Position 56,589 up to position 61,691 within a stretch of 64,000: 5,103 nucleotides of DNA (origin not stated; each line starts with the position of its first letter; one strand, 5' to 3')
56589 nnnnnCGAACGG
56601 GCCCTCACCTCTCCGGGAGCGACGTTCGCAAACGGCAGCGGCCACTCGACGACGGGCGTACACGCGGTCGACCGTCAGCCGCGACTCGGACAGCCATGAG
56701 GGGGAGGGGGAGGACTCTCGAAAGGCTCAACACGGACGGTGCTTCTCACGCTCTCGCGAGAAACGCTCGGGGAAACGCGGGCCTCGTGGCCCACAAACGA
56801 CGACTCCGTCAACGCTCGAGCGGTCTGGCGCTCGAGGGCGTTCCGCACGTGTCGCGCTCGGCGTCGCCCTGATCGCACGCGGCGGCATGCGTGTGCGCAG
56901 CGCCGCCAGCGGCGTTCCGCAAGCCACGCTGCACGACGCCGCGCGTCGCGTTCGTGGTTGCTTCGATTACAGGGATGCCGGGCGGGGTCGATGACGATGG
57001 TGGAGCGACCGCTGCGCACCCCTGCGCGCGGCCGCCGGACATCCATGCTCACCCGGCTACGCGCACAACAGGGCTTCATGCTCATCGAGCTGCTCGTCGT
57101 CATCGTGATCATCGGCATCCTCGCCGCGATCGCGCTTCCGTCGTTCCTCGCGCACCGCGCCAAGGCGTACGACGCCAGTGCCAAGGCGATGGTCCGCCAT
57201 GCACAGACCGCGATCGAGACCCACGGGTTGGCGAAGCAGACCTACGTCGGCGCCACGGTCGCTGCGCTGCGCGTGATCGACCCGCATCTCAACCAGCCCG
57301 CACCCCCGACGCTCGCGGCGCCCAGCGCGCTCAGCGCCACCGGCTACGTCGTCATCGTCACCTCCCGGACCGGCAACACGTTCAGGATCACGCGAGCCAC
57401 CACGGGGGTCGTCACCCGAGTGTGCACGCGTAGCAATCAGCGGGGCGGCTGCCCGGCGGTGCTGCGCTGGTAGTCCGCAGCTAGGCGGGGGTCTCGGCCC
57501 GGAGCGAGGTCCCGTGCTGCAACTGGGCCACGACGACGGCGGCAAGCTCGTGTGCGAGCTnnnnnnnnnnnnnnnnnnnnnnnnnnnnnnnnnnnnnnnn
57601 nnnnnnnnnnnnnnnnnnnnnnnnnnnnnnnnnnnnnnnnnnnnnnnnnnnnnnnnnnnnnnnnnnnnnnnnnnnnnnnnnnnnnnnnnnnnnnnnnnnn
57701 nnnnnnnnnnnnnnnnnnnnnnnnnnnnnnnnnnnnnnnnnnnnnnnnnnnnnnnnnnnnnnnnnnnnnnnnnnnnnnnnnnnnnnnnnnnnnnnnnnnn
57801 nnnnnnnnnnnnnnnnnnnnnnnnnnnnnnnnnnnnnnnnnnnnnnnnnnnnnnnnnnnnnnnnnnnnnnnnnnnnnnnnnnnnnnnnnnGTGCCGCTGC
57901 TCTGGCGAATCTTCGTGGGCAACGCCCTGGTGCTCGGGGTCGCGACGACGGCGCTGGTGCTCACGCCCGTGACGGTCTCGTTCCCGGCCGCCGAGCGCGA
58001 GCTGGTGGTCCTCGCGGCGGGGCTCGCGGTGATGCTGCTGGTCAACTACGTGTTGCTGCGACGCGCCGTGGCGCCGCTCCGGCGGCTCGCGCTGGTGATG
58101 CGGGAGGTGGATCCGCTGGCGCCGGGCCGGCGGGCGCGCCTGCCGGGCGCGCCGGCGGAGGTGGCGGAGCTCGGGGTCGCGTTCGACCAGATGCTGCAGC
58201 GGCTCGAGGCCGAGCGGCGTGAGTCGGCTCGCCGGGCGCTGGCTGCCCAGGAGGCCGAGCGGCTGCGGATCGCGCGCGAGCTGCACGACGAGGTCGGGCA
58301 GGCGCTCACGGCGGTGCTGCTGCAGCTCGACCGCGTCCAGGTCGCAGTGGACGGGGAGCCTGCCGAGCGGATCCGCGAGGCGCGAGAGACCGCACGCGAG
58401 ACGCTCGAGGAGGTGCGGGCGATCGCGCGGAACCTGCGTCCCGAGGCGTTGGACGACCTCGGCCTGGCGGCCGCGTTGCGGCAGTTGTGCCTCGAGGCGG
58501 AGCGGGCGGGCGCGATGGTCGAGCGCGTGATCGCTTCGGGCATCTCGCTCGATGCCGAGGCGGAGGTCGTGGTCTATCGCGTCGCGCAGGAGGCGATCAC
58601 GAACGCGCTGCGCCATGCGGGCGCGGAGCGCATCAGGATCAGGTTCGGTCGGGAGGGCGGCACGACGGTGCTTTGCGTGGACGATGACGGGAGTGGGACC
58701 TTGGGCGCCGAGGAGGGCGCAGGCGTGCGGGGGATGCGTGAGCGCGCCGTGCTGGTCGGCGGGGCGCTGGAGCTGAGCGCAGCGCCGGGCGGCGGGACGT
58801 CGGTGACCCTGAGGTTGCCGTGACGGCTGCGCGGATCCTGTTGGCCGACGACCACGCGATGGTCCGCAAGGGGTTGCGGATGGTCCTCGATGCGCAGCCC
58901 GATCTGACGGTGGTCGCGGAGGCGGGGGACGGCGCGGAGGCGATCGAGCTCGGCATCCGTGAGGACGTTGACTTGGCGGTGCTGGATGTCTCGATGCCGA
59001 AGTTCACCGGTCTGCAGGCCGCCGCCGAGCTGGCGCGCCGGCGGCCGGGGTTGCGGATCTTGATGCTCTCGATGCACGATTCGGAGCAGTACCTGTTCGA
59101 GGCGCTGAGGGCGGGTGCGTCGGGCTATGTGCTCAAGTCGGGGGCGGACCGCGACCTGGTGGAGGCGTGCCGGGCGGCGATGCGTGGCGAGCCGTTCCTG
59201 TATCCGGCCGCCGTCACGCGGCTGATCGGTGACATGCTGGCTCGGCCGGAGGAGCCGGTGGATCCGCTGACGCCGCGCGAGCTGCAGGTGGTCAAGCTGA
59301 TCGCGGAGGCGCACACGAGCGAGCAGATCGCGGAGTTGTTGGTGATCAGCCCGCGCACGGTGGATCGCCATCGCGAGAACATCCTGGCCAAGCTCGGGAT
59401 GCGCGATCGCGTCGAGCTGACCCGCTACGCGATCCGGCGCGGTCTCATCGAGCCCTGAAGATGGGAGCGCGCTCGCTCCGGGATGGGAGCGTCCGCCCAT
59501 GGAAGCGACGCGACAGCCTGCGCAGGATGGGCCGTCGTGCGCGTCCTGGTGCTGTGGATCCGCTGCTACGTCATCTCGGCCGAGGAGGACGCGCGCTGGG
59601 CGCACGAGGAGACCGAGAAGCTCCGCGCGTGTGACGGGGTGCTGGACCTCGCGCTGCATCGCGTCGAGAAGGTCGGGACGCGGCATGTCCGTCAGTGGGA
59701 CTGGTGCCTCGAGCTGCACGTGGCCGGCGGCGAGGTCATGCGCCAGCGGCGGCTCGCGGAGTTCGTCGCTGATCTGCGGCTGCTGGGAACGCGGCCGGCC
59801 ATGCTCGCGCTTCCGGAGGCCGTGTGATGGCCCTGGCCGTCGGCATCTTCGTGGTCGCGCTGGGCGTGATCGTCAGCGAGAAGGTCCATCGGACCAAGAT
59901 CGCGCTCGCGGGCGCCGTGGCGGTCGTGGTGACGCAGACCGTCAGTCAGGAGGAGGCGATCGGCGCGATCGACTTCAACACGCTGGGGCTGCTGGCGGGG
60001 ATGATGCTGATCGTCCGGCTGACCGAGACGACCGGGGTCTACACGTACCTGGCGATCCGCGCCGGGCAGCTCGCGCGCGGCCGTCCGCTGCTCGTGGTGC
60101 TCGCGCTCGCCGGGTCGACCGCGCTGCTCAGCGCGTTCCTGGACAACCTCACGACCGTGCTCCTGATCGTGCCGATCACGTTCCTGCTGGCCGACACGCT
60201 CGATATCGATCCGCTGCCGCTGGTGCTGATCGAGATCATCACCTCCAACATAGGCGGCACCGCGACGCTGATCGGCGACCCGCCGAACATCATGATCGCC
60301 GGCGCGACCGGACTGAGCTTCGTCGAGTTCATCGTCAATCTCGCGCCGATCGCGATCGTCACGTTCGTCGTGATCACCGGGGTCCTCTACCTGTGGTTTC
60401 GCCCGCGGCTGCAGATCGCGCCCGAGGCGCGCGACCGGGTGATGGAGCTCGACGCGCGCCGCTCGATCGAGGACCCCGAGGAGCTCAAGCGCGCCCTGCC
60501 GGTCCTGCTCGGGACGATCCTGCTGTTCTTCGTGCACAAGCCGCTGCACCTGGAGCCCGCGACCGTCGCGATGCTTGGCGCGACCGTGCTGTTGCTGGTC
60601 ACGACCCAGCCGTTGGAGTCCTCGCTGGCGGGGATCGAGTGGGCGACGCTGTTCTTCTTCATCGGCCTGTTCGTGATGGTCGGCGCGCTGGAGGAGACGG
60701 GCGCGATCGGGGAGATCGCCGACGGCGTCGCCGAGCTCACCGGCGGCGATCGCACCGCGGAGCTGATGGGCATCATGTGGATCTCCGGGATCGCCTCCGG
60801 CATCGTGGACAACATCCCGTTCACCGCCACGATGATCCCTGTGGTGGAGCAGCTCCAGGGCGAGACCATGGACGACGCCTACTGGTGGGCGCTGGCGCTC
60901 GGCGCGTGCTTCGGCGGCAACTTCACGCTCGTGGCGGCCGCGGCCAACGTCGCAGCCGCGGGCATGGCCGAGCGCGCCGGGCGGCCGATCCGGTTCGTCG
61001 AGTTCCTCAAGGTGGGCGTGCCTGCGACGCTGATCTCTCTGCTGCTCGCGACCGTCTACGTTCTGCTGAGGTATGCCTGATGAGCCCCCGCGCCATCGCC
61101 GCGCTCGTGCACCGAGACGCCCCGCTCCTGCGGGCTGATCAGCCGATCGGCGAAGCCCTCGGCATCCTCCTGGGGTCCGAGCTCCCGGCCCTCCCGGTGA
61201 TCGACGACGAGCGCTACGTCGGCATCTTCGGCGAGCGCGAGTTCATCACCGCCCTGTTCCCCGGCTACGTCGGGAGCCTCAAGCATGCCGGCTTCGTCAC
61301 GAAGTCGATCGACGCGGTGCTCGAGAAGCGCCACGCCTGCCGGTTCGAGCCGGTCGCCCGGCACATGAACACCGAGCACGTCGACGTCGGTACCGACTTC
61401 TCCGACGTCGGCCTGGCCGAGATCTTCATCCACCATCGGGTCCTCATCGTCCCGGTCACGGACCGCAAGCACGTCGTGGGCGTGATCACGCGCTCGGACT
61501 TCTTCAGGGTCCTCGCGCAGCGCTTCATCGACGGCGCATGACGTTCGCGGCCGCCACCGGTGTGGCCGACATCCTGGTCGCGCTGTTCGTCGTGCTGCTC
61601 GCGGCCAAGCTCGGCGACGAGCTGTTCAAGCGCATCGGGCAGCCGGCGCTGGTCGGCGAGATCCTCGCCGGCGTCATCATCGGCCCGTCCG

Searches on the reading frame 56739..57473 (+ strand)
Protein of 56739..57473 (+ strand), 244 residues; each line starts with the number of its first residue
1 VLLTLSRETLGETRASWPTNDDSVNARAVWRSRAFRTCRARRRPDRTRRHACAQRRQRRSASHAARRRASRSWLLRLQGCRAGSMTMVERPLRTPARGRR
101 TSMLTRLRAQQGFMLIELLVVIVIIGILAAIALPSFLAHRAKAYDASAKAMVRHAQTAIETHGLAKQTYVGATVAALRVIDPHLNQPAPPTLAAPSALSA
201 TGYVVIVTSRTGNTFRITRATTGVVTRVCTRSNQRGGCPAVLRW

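Call 100: search_protein_families(library=pfam, proteins=[window:56739-57473:+], max_evalue=0.001)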
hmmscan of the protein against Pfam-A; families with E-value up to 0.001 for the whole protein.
window:56739-57473:+ (244 aa): 1 family
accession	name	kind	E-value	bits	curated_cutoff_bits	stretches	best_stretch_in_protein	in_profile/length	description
PF07963.17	N_methyl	-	8.7e-06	25.5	21.2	1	108-133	2-27/27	Prokaryotic N-terminal methylation motif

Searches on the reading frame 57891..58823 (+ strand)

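Call 100: search_protein_families(library=pfam, proteins=[window:57891-58823:+], max_evalue=0.001)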
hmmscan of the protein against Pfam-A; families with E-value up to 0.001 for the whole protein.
window:57891-58823:+ (310 aa): 4 families
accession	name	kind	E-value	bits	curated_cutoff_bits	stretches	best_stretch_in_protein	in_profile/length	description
PF07730.19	HisKA_3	-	4.8e-17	62.7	24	1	123-187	1-68/68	Histidine kinase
PF02518.31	HATPase_c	-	1.2e-09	39.1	26.4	1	227-310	5-108/111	Histidine kinase-, DNA gyrase B-, and HSP90-like ATPase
PF00672.30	HAMP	-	1e-05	26.2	25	1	55-107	2-53/53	HAMP domain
PF13581.12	HATPase_c_2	-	2.6e-05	24.7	27.4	1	206-271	11-79/127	Histidine kinase-like ATPase domain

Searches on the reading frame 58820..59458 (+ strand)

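Call 100: search_protein_families(library=pfam, proteins=[window:58820-59458:+], max_evalue=0.001)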
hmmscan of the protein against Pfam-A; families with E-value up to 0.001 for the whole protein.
window:58820-59458:+ (212 aa): 5 families
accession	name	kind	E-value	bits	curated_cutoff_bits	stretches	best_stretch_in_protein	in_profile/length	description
PF00072.30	Response_reg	-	3.9e-26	91.8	30.2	1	6-117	1-110/111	Response regulator receiver domain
PF00196.25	GerE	-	8.3e-17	61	23.5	1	148-204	1-57/57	Bacterial regulatory proteins, luxR family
PF13551.12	HTH_29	-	0.00026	21.5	28.1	1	156-186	3-34/64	Winged helix-turn helix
PF08281.18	Sigma70_r4_2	-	0.00042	20.3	25.7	1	150-192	11-54/54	Sigma-70, region 4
PF13384.12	HTH_23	-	0.00044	20.4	24.6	1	153-186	6-39/50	Homeodomain-like domain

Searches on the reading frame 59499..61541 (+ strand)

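Call 100: search_protein_families(library=pfam, proteins=[window:59499-61541:+], max_evalue=0.001)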
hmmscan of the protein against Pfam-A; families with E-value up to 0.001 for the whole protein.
window:59499-61541:+ (680 aa): 1 family
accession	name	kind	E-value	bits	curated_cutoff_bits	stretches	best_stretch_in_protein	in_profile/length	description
PF00571.33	CBS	-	7.3e-12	45.9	24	1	536-586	4-55/57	CBS domain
